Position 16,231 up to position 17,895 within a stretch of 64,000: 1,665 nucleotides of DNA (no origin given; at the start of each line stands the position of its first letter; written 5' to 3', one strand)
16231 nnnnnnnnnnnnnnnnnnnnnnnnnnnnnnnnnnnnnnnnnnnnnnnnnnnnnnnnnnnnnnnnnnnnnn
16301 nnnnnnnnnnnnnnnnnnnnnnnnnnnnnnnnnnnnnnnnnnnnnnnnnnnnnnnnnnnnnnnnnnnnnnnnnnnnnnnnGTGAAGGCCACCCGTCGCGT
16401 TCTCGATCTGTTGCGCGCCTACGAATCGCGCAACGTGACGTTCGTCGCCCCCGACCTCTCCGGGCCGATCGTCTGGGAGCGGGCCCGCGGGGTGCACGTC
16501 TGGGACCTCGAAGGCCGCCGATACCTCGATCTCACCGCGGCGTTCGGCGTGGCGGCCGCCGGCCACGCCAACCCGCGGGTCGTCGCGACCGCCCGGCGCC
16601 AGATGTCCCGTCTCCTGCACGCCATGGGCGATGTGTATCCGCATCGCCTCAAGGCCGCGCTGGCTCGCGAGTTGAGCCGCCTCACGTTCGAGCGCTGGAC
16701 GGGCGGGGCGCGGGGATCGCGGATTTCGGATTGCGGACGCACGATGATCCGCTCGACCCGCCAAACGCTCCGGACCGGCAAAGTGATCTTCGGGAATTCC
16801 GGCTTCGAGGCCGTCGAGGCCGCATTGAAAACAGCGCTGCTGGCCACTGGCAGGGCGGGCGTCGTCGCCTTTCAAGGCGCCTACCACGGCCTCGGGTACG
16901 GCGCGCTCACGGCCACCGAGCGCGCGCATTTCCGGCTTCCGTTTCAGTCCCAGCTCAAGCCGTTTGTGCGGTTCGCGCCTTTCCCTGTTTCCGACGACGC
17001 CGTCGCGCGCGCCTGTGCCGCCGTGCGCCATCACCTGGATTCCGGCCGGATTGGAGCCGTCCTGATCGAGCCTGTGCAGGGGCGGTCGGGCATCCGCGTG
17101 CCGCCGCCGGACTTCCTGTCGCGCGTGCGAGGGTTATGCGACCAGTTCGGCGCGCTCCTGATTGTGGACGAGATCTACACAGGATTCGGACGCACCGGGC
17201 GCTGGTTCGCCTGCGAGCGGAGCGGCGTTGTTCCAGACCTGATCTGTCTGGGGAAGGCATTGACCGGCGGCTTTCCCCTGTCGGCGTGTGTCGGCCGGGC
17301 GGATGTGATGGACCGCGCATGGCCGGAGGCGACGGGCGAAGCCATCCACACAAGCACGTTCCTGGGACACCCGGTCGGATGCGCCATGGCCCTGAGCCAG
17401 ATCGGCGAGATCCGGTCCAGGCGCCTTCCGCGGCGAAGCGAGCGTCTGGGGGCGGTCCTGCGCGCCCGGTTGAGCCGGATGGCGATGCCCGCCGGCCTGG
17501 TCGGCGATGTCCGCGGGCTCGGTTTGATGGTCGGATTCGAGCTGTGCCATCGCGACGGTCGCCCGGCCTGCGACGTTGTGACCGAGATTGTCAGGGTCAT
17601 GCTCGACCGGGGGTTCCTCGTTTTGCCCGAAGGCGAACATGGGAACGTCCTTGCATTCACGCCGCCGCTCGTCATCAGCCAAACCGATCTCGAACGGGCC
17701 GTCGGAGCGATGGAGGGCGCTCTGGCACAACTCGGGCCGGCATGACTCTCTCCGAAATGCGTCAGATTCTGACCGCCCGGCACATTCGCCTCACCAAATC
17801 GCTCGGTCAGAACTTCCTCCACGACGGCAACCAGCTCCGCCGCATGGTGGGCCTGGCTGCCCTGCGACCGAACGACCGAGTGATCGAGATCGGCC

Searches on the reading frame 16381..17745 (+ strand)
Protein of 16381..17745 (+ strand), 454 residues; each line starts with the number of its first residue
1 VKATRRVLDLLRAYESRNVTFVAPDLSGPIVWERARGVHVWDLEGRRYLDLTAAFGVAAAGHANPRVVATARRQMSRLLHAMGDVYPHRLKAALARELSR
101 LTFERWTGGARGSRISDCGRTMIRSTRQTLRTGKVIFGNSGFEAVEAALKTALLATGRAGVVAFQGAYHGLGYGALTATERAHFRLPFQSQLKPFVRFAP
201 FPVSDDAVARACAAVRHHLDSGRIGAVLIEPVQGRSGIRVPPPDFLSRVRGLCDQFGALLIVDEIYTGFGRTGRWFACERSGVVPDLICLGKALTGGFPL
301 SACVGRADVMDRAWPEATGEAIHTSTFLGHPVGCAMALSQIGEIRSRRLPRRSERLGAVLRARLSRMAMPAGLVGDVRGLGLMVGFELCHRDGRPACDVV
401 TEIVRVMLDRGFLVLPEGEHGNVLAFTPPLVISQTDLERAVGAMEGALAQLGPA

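Call 49: search_protein_families(library=pfam, proteins=[window:16381-17745:+])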
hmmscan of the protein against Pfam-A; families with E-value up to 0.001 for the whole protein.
window:16381-17745:+ (454 aa): 1 family
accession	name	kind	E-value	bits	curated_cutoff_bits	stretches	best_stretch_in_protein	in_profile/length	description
PF00202.27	Aminotran_3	-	8e-92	308.4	30.5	1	29-448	10-403/403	Aminotransferase class-III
